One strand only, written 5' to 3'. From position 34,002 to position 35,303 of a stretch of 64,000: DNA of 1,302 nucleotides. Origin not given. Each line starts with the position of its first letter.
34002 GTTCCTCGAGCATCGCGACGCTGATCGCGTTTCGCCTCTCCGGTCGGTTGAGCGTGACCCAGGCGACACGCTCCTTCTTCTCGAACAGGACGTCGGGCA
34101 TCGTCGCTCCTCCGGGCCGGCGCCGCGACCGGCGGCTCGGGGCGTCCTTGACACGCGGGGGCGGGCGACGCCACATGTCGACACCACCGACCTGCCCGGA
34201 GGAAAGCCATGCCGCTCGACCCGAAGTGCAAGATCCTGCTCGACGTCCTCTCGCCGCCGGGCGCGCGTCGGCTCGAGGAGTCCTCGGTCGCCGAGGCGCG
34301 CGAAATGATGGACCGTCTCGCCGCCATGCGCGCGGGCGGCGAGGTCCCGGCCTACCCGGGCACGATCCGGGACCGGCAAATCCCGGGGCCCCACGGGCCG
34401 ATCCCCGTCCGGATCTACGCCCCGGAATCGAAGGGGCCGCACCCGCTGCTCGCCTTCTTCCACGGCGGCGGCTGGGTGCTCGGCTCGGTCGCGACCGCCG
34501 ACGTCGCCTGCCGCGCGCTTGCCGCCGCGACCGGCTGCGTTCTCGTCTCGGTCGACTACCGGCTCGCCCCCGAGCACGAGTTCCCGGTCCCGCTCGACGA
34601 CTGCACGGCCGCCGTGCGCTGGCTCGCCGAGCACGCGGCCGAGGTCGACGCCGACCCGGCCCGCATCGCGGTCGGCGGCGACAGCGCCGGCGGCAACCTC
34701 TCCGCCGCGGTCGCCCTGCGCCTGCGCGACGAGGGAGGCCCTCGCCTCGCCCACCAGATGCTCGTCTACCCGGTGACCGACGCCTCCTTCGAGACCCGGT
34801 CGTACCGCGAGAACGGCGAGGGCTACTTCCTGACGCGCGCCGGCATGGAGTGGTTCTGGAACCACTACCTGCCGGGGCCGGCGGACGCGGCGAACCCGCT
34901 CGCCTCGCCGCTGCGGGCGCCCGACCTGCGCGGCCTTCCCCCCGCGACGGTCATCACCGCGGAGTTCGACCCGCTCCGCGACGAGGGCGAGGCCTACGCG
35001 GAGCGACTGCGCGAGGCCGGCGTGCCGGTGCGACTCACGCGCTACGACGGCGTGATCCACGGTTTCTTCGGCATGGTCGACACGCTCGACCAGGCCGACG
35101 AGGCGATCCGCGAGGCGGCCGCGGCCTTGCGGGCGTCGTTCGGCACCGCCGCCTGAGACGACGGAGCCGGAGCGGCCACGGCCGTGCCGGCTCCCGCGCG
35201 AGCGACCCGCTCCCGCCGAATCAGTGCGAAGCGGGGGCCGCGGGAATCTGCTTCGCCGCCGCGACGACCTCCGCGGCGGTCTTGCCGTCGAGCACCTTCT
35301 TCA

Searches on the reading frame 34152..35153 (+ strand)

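Call 73: search_protein_families(library=pfam, proteins=[window:34152-35153:+], max_evalue=0.00001)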
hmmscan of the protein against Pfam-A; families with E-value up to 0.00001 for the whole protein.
window:34152-35153:+ (334 aa): 3 families
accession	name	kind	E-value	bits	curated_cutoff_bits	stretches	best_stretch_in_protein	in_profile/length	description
PF07859.19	Abhydrolase_3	-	1.1e-85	287.1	25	1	101-306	2-209/210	alpha/beta hydrolase fold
PF20434.5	BD-FAE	-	1.3e-22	80.8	26.8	1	88-190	3-109/215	BD-FAE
PF00135.34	COesterase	-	2.1e-11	43.9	27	1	88-189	90-202/515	Carboxylesterase family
